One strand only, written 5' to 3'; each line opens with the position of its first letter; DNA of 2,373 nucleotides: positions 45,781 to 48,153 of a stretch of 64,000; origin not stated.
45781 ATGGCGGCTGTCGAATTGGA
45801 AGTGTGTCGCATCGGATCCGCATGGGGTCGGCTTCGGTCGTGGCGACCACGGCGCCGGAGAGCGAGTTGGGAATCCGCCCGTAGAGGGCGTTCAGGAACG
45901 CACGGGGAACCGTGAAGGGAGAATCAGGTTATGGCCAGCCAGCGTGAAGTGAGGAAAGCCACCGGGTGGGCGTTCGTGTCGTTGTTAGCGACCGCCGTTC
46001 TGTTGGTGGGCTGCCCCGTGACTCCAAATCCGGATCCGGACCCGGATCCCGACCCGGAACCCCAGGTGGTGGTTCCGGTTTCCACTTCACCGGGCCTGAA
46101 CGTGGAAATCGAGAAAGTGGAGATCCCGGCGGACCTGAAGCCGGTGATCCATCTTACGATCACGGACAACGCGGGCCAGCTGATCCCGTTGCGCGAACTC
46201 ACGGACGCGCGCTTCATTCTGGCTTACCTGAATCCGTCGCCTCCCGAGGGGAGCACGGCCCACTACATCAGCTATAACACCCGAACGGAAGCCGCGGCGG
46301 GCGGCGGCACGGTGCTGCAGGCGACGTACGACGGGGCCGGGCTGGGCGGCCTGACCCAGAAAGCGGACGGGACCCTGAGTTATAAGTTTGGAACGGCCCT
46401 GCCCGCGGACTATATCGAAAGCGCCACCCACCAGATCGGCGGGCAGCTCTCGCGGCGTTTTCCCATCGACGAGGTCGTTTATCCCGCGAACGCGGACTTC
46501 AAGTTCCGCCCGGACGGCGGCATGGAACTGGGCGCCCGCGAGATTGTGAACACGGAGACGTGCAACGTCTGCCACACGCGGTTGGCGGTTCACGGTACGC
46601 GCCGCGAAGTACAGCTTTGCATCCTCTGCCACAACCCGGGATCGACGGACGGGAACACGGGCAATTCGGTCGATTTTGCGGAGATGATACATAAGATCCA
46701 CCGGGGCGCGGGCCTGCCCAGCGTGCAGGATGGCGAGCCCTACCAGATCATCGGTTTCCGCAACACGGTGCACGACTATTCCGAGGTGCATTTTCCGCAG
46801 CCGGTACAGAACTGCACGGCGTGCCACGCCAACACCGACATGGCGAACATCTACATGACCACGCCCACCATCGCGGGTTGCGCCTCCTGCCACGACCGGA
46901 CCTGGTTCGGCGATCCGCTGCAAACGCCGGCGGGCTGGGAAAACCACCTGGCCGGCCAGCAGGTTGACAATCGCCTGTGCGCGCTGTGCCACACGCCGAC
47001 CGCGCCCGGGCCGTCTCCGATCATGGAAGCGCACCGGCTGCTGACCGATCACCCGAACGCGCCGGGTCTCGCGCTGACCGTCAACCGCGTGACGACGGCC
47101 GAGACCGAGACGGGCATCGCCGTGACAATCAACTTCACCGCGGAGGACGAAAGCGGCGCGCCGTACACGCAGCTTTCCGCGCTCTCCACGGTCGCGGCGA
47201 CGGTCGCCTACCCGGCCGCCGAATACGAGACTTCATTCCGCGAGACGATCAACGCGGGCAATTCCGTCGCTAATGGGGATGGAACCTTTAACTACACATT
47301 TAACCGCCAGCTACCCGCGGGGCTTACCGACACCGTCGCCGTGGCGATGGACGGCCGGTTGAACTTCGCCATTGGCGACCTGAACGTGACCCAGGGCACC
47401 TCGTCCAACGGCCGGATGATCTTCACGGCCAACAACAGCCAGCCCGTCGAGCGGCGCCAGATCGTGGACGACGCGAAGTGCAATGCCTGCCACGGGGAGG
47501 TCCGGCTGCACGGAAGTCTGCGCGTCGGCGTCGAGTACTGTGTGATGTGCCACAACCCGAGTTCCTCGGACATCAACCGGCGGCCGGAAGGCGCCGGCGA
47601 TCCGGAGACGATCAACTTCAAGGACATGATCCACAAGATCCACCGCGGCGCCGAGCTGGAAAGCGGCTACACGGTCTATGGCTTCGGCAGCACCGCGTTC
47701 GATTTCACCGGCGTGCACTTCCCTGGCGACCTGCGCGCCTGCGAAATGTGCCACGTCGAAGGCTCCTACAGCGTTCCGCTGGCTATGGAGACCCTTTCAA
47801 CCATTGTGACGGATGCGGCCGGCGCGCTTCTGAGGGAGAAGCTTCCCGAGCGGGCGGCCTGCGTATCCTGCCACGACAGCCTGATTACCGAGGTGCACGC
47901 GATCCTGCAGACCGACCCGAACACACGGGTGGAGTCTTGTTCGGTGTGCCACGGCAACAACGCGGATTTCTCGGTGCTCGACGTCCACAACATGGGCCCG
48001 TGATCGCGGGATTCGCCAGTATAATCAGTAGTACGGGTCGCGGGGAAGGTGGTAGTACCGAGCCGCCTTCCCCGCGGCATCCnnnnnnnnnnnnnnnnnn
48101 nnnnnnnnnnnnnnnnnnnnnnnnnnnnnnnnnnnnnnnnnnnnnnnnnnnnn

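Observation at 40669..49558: Bidirectional multiheme-cytochrome / beta-barrel cluster with the architecture of a porin-cytochrome electron conduit (about 42 heme sites)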

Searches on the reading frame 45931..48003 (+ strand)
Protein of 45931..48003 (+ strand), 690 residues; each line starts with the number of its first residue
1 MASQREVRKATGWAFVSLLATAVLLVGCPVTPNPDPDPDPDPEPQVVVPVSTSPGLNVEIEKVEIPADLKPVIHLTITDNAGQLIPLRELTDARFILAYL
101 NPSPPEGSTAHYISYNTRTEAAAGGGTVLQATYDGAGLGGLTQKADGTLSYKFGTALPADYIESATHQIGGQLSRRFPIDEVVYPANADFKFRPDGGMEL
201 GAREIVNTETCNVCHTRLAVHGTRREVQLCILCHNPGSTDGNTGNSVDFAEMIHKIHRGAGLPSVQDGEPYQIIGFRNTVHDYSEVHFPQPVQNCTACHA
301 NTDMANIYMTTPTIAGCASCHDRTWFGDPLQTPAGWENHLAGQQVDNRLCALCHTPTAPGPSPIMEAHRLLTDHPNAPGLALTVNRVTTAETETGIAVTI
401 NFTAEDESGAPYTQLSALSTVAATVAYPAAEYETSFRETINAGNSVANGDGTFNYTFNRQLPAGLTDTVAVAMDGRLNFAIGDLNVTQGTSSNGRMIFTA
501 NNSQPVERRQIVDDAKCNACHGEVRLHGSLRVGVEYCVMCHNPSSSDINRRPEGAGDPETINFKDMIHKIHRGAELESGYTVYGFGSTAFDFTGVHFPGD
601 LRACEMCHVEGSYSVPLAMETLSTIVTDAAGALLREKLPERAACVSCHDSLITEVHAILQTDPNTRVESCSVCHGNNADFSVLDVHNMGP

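Call 4: search_protein_families(library=pfam, proteins=[window:45931-48003:+], max_evalue=0.1)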
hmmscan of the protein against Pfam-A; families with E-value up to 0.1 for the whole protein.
window:45931-48003:+ (690 aa): 5 families
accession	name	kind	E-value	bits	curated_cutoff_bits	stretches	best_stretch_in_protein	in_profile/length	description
PF22113.1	Mtrc-MtrF_II-IV_dom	-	3.2e-56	190.1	30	2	509-687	1-176/176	Outer membrane cytochrome MtrC/MtrF-like, domains II/IV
PF14522.11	Cytochrome_C7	-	5.1e-11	42.7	24.8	2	641-682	13-56/67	Cytochrome c7 and related cytochrome c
PF14537.11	Cytochrom_c3_2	-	1.3e-06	29.2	25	1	514-546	6-38/79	Cytochrome c3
PF09699.15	Paired_CXXCH_1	-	5.8e-06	26.3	20.6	2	287-323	1-38/41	Doubled CXXCH motif (Paired_CXXCH_1)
PF02085.21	Cytochrom_CIII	-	0.00013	22.7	22.9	0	292-355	31-83/101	Class III cytochrome C family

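Call 5: search_protein_families(library=ncbifam, proteins=[window:45931-48003:+], max_evalue=0.1)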
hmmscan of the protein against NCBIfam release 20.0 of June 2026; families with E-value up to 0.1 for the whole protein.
window:45931-48003:+ (690 aa): 6 families
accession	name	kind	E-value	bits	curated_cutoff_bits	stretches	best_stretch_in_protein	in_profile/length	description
TIGR03507.1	decahem_SO1788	subfamily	1.1e-122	410.8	209.3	1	70-686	7-672/672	OmcA/MtrC family decaheme c-type cytochrome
TIGR04257.1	nanowire_3heme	domain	0.0031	17.6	40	1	642-682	24-66/75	c(7)-type cytochrome triheme domain-containing protein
NF045713.1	CxxCH_16_HmcA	equivalog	0.0043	15.7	400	0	209-259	112-164/541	sulfate respiration complex hexadecaheme cytochrome HmcA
NF047727.1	4hemeCytCCctA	equivalog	0.0088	16.2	180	0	282-322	69-105/109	tetraheme c-type cytochrome CctA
NF053780.1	LigStilDioxNov2Alpha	equivalog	0.04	12.3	650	1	616-664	184-232/482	lignostilbene-alpha,beta-dioxygenase NOV2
NF041913.1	HVO_2142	equivalog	0.088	12.7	90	0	201-224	4-27/48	HVO_2142 family zinc finger protein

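Call 7: search_solved_structures(query=window:45931-48003:+, max_evalue=0.01)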
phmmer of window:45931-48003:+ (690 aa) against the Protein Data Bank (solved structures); distinct sequences matched with E-value up to 0.01: 10.
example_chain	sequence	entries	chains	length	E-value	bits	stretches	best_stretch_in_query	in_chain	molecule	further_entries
3pmq_A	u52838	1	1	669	5.6e-33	117.3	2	278-687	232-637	Decaheme cytochrome c MtrF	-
4lmh_A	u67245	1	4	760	4.4e-24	87.9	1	142-322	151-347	Extracellular iron oxide respiratory system surface decaheme cytochrome c component OmcA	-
3ucp_A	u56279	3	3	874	1.8e-09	39.5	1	216-339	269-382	UndA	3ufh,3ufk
7qth_A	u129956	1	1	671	1.9e-06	29.6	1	192-407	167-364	Extracellular iron oxide respiratory system surface decaheme cytochrome c component MtrC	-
8qbq_A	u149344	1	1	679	1.9e-06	29.6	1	192-407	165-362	Extracellular iron oxide respiratory system surface decaheme cytochrome c component MtrC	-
8qbz_A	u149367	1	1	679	2.1e-06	29.4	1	192-414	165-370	Extracellular iron oxide respiratory system surface decaheme cytochrome c component MtrC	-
9eov_A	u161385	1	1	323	2.5e-06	29.2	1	191-355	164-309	Extracellular iron oxide respiratory system surface decaheme cytochrome c component MtrC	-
4lm8_A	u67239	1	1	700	2.5e-06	29.2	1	192-407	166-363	Extracellular iron oxide respiratory system surface decaheme cytochrome c component MtrC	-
8qc9_A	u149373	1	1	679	3e-06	28.9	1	192-407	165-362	Extracellular iron oxide respiratory system surface decaheme cytochrome c component MtrC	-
7o7g_A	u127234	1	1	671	3.2e-06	28.8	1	192-407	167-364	Extracellular iron oxide respiratory system surface decaheme cytochrome c component MtrC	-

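Call 68: find_homologous_proteins(query=window:45931-48003:+)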
Query window:45931-48003:+ (690 aa): 287 proteins with E <= 0.001 among 8000 candidates; the best 120 are listed.
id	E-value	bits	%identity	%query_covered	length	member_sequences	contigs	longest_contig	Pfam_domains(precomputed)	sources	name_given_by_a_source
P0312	0.0e+0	1585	98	100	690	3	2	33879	PF09699.16,PF14537.12,PF14522.12,PF22113.2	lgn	-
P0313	0.0e+0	1141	71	98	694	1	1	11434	PF09699.16,PF14537.12,PF14522.12,PF22113.2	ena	-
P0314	0.0e+0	1129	68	98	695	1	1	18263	PF09699.16,PF14537.12,PF14522.12,PF22113.2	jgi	jgi:OmcA/MtrC family decaheme c-type cytochrome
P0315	0.0e+0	1107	69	100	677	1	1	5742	PF14537.12,PF14522.12,PF22113.2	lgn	-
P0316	0.0e+0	1091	67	99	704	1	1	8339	PF09699.16,PF14537.12,PF02085.22,PF14522.12,PF22113.2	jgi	-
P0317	0.0e+0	1048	68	93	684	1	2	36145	PF09699.16,PF14537.12,PF14522.12,PF22113.2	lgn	-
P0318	0.0e+0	1014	65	93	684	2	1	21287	PF14537.12,PF14522.12,PF22113.2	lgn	-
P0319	2.8e-253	860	57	99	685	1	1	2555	PF14537.12,PF14522.12,PF22113.2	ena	-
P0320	5.2e-247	840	57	93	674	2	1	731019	PF09699.16,PF14537.12,PF14522.12,PF22113.2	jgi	jgi:OmcA/MtrC family decaheme c-type cytochrome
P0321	3.8e-243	827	57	93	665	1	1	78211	PF09699.16,PF14537.12,PF14522.12,PF22113.2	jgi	jgi:OmcA/MtrC family decaheme c-type cytochrome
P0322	4.9e-237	807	55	92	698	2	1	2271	PF09699.16,PF14537.12,PF14522.12,PF22113.2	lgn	-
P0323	7.0e-232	790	52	98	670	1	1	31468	PF09699.16,PF14537.12,PF14522.12,PF22113.2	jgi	jgi:OmcA/MtrC family decaheme c-type cytochrome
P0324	2.2e-229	781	53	98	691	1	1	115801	PF09699.16,PF14537.12,PF14522.12,PF22113.2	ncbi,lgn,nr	ncbi:MAG: OmcA/MtrC family decaheme c-type cytochrome [Candidatus Hydrogenedentes bacterium]|nr:OmcA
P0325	3.1e-229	781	52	99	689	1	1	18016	PF09699.16,PF14537.12,PF14522.12,PF22113.2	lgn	-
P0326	4.7e-229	780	52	100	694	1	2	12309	PF09699.16,PF14537.12,PF14522.12,PF22113.2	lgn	-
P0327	1.1e-227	776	54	92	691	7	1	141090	PF09699.16,PF14537.12,PF14522.12,PF22113.2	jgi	-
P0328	2.4e-226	771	53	93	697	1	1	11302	PF14537.12,PF14522.12,PF22113.2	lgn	-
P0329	6.4e-226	770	54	92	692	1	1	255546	PF09699.16,PF14537.12,PF14522.12,PF22113.2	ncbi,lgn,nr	ncbi:MAG: OmcA/MtrC family decaheme c-type cytochrome [Candidatus Hydrogenedens sp.]|nr:OmcA/MtrC fa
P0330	2.3e-225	768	50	100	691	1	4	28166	PF09699.16,PF14537.12,PF14522.12,PF22113.2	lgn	-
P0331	2.3e-224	765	51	100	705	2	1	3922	PF14537.12,PF02085.22,PF14522.12,PF22113.2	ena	-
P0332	7.6e-224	763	53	92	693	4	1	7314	PF09699.16,PF14537.12,PF14522.12,PF22113.2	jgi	jgi:OmcA/MtrC family decaheme c-type cytochrome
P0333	5.3e-223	760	53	92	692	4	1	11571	PF09699.16,PF14537.12,PF14522.12,PF22113.2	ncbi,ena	-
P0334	1.1e-222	759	51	97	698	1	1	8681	PF09699.16,PF14537.12,PF14522.12,PF22113.2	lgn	-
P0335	2.2e-222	758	53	97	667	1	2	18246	PF14537.12,PF14522.12,PF22113.2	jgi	jgi:OmcA/MtrC family decaheme c-type cytochrome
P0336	4.2e-222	757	54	92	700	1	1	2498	PF14537.12,PF14522.12,PF22113.2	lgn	-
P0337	3.7e-221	754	50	100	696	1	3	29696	PF09699.16,PF14537.12,PF14522.12,PF22113.2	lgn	-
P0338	1.0e-220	753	53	93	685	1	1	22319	PF14537.12,PF14522.12,PF22113.2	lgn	-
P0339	2.7e-220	751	53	94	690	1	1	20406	PF14537.12,PF14522.12,PF22113.2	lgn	-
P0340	5.4e-220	750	51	92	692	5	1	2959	PF09699.16,PF14537.12,PF14522.12,PF22113.2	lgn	-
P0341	1.6e-219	749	52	92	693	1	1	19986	PF14537.12,PF14522.12,PF22113.2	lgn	-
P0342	1.7e-219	749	52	93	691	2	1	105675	PF09699.16,PF14537.12,PF14522.12,PF22113.2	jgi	-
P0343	6.4e-219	747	51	98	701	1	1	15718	PF14537.12,PF14522.12,PF09134.17,PF22113.2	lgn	-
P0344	1.4e-218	746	52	92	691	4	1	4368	PF14537.12,PF14522.12,PF22113.2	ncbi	-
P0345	1.9e-218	745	52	92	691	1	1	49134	PF09699.16,PF14537.12,PF14522.12,PF22113.2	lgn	-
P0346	2.6e-218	745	52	97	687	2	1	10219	PF09699.16,PF14537.12,PF02085.22,PF14522.12,PF22113.2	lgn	-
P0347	5.6e-218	744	53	92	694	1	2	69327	PF14537.12,PF02085.22,PF14522.12,PF22113.2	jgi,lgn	-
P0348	1.9e-216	739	52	93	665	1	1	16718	PF09699.16,PF14537.12,PF14522.12,PF22113.2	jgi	jgi:OmcA/MtrC family decaheme c-type cytochrome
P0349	9.0e-215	733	54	93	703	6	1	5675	PF01391.24,PF09699.16,PF14537.12,PF14522.12,PF22113.2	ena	-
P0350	1.5e-214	732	51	99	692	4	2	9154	PF09699.16,PF14537.12,PF14522.12,PF22113.2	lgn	-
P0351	8.3e-214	730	53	92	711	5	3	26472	PF09699.16,PF14537.12,PF14522.12,PF22113.2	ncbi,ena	-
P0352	7.1e-213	727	51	99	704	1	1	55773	PF09699.16,PF14537.12,PF02085.22,PF14522.12,PF22113.2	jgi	jgi:OmcA/MtrC family decaheme c-type cytochrome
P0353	3.7e-212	724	50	100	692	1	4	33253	PF14537.12,PF14522.12,PF22113.2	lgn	-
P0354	6.5e-212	724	52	93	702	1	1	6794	PF09699.16,PF14537.12,PF14522.12,PF22113.2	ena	-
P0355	2.3e-211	722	53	92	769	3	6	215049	PF09699.16,PF14537.12,PF02368.25,PF14522.12,PF22113.2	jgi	jgi:OmcA/MtrC family decaheme c-type cytochrome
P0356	1.6e-210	719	52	92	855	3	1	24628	PF09699.16,PF14537.12,PF13629.13,PF02368.25,PF14522.12,PF22113.2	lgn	-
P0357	1.2e-209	716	50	97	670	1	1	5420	PF09699.16,PF14537.12,PF14522.12,PF22113.2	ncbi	-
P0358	6.4e-208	710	52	92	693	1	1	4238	PF09699.16,PF14537.12,PF14522.12,PF22113.2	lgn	-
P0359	6.7e-208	710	51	92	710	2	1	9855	PF09699.16,PF14537.12,PF14522.12,PF22113.2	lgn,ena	-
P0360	7.0e-208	710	51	92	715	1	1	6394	PF14537.12,PF14522.12,PF22113.2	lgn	-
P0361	1.2e-206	706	50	94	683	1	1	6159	PF09699.16,PF14537.12,PF14522.12,PF22113.2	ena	-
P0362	3.5e-206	705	51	93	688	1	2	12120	PF14537.12,PF14522.12,PF22113.2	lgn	-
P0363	4.2e-206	704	51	92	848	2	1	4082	PF09699.16,PF14537.12,PF22111.3,PF02368.25,PF14522.12,PF22113.2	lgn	-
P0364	8.3e-206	703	50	97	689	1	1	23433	PF09699.16,PF14537.12,PF14522.12,PF22113.2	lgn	-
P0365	4.8e-205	701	48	100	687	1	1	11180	PF09699.16,PF14537.12,PF14522.12,PF22113.2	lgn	-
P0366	3.1e-204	698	80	61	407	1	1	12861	PF22113.2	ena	-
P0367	1.4e-203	696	51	93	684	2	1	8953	PF09699.16,PF14537.12,PF14522.12,PF22113.2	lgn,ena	-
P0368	2.9e-203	695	49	100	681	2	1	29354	PF14537.12,PF14522.12,PF22113.2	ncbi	-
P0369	3.0e-203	695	48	98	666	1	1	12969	PF14537.12,PF14522.12,PF22113.2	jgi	-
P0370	3.6e-202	691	52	92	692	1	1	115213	PF09699.16,PF14537.12,PF14522.12,PF22113.2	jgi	jgi:OmcA/MtrC family decaheme c-type cytochrome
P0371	1.0e-201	690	50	93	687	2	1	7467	PF09699.16,PF14537.12,PF02085.22,PF14522.12,PF22113.2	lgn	-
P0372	1.1e-201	690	51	92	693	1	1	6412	PF09699.16,PF14537.12,PF14522.12,PF22113.2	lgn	-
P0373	1.6e-201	689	51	93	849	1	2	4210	PF09699.16,PF14537.12,PF02368.25,PF02085.22,PF14522.12,PF22113.2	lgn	-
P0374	8.6e-201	687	51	92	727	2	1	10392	PF14537.12,PF14522.12,PF22113.2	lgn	-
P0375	9.4e-201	687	50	97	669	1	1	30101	PF09699.16,PF14537.12,PF14522.12,PF22113.2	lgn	-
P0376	5.4e-200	684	51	93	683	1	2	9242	PF09699.16,PF14537.12,PF02085.22,PF14522.12,PF22113.2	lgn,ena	-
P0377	2.9e-199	682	70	59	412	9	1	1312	PF09699.16,PF14537.12,PF14522.12,PF22113.2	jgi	jgi:OmcA/MtrC family decaheme c-type cytochrome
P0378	1.3e-198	680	50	92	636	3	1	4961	PF14537.12,PF14522.12,PF22113.2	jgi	jgi:OmcA/MtrC family decaheme c-type cytochrome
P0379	9.1e-198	677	49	93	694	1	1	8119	PF09699.16,PF14537.12,PF02085.22,PF14522.12,PF22113.2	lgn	-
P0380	2.0e-197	676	51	92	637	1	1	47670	PF09699.16,PF14537.12,PF14522.12,PF22113.2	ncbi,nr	ncbi:MAG: OmcA/MtrC family decaheme c-type cytochrome [Candidatus Hydrogenedentes bacterium]|nr:OmcA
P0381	3.9e-197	675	50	92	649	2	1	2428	PF09699.16,PF14537.12,PF14522.12,PF22113.2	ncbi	ncbi:MAG: OmcA/MtrC family decaheme c-type cytochrome, partial [Candidatus Hydrogenedentota bacteriu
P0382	5.7e-196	671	50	92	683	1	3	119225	PF09699.16,PF14537.12,PF14522.12,PF22113.2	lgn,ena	-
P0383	1.1e-195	670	49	92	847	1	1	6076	PF14537.12,PF02368.25,PF14522.12,PF22113.2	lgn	-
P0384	1.7e-195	669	50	92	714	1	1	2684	PF09699.16,PF14537.12,PF14522.12,PF22113.2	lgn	-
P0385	1.9e-195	669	50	92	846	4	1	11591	PF09699.16,PF14537.12,PF02368.25,PF14522.12,PF22113.2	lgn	-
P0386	2.1e-195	669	49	98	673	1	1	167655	PF14537.12,PF14522.12,PF22113.2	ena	-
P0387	7.6e-194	664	48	97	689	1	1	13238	PF09699.16,PF14537.12,PF02085.22,PF14522.12,PF22113.2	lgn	-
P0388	9.9e-194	663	50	92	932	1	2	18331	PF09699.16,PF14537.12,PF14522.12,PF22113.2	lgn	-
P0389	6.4e-193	661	48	98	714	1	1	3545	PF09699.16,PF14537.12,PF14522.12,PF22113.2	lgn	-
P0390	2.4e-192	659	51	88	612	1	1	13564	PF09699.16,PF14537.12,PF14522.12,PF22113.2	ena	-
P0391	2.4e-191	656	48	92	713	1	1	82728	PF09699.16,PF14537.12,PF14522.12,PF22113.2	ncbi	-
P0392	5.1e-191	655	50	92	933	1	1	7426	PF09699.16,PF14537.12,PF02368.25,PF02085.22,PF14522.12,PF22113.2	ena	-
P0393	5.6e-191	654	48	92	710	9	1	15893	PF09699.16,PF14537.12,PF14522.12,PF22113.2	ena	-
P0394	1.9e-190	653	48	92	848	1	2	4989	PF14537.12,PF00801.27,PF02368.25,PF14522.12,PF22113.2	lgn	-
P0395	3.9e-190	652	48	92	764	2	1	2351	PF09699.16,PF14537.12,PF14522.12,PF22113.2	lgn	-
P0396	8.4e-189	647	50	92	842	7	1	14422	PF14537.12,PF02368.25,PF14522.12,PF22113.2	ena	-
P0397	9.3e-188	644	47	92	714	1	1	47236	PF09699.16,PF14537.12,PF14522.12,PF22113.2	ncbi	-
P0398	6.9e-187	641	47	92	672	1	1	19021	PF14537.12,PF14522.12,PF22113.2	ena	-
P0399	1.9e-185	636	47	92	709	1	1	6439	PF09699.16,PF14537.12,PF14522.12,PF22113.2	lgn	-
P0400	3.4e-185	635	49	92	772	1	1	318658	PF09699.16,PF14537.12,PF02368.25,PF14522.12,PF22113.2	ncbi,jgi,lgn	-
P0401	9.5e-185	634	48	92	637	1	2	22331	PF09699.16,PF14537.12,PF14522.12,PF22113.2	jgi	jgi:OmcA/MtrC family decaheme c-type cytochrome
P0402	5.4e-182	625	47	92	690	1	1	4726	PF09699.16,PF14537.12,PF14522.12,PF22113.2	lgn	-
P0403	1.4e-177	610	50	81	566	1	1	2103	PF09699.16,PF14537.12,PF14522.12,PF22113.2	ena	-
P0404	3.8e-175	602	47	94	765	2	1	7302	PF09699.16,PF14537.12,PF14522.12,PF22113.2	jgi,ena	-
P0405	1.9e-174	600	49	49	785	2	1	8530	PF02412.24,PF14537.12,PF02085.22,PF14522.12,PF22113.2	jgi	jgi:OmcA/MtrC family decaheme c-type cytochrome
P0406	4.6e-172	592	45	92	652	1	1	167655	PF14537.12,PF02085.22,PF14522.12,PF22113.2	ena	-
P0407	2.6e-171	589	46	92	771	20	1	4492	PF09699.16,PF14537.12,PF14522.12,PF22113.2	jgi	-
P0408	3.1e-171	589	47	92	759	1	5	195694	PF14537.12,PF02368.25,PF14522.12,PF22113.2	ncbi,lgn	-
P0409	8.5e-170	584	46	92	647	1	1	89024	PF09699.16,PF14537.12,PF14522.12,PF22113.2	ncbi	ncbi:MAG: hypothetical protein AMXMBFR84_35690 [Candidatus Hydrogenedentota bacterium]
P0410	2.6e-166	573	45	92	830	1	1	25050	PF09699.16,PF14537.12,PF00801.27,PF02368.25,PF14522.12,PF22113.2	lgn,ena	-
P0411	2.2e-163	563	45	92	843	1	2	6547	PF09699.16,PF14537.12,PF02368.25,PF14522.12,PF22113.2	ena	-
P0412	5.0e-163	562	45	92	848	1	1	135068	PF09699.16,PF14537.12,PF02368.25,PF14522.12,PF22113.2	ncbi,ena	-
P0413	6.1e-163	562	44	92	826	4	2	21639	PF09699.16,PF14537.12,PF02368.25,PF14522.12,PF22113.2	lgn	-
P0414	1.7e-162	560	45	92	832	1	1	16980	PF09699.16,PF14537.12,PF02368.25,PF14522.12,PF22113.2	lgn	-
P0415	2.4e-161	556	45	92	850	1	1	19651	PF14537.12,PF02368.25,PF14522.12,PF22113.2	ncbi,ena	-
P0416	1.7e-160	554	46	95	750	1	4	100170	PF09699.16,PF14537.12,PF02368.25,PF14522.12,PF22113.2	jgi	jgi:OmcA/MtrC family decaheme c-type cytochrome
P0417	2.8e-160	553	45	92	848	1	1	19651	PF09699.16,PF14537.12,PF02368.25,PF14522.12,PF22113.2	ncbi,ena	-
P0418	9.2e-159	548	44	94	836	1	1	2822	PF09699.16,PF14537.12,PF02368.25,PF14522.12,PF22113.2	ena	-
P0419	2.2e-154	533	43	94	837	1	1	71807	PF09699.16,PF14537.12,PF02368.25,PF14522.12,PF22113.2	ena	-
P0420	4.5e-153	529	50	76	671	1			PF09699.16,PF14537.12,PF02368.25,PF14522.12,PF22113.2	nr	nr:OmcA/MtrC family decaheme c-type cytochrome [Candidatus Hydrogenedentota bacterium]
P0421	5.6e-139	483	43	93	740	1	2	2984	PF14537.12,PF14522.12,PF22113.2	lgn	-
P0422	4.0e-130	453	40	92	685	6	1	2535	PF09699.16,PF14537.12,PF14522.12,PF22113.2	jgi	-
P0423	5.1e-129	450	40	91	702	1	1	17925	PF14537.12,PF14522.12,PF22113.2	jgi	jgi:OmcA/MtrC family decaheme c-type cytochrome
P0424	7.8e-127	442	40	92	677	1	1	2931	PF09699.16,PF14537.12,PF14522.12,PF22113.2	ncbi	-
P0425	1.4e-125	438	39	92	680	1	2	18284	PF09699.16,PF14537.12,PF14522.12,PF22113.2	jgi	-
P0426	1.1e-123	432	38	92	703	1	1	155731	PF09699.16,PF14537.12,PF14522.12,PF22113.2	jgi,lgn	jgi:OmcA/MtrC family decaheme c-type cytochrome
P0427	4.5e-120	420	39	92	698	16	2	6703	PF09699.16,PF14537.12,PF14522.12,PF22113.2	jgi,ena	-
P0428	5.0e-120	420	43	74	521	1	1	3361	PF09699.16,PF14537.12,PF02085.22,PF14522.12,PF22113.2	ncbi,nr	ncbi:MAG: OmcA/MtrC family decaheme c-type cytochrome, partial [Candidatus Hydrogenedentes bacterium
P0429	1.9e-119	418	40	92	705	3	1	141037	PF09699.16,PF14537.12,PF02085.22,PF14522.12,PF22113.2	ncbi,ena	-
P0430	4.6e-119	417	39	92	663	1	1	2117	PF09699.16,PF14537.12,PF14522.12,PF22113.2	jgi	jgi:OmcA/MtrC family decaheme c-type cytochrome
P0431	1.7e-117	412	37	92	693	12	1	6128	PF09699.16,PF14537.12,PF02085.22,PF14522.12,PF22113.2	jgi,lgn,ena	-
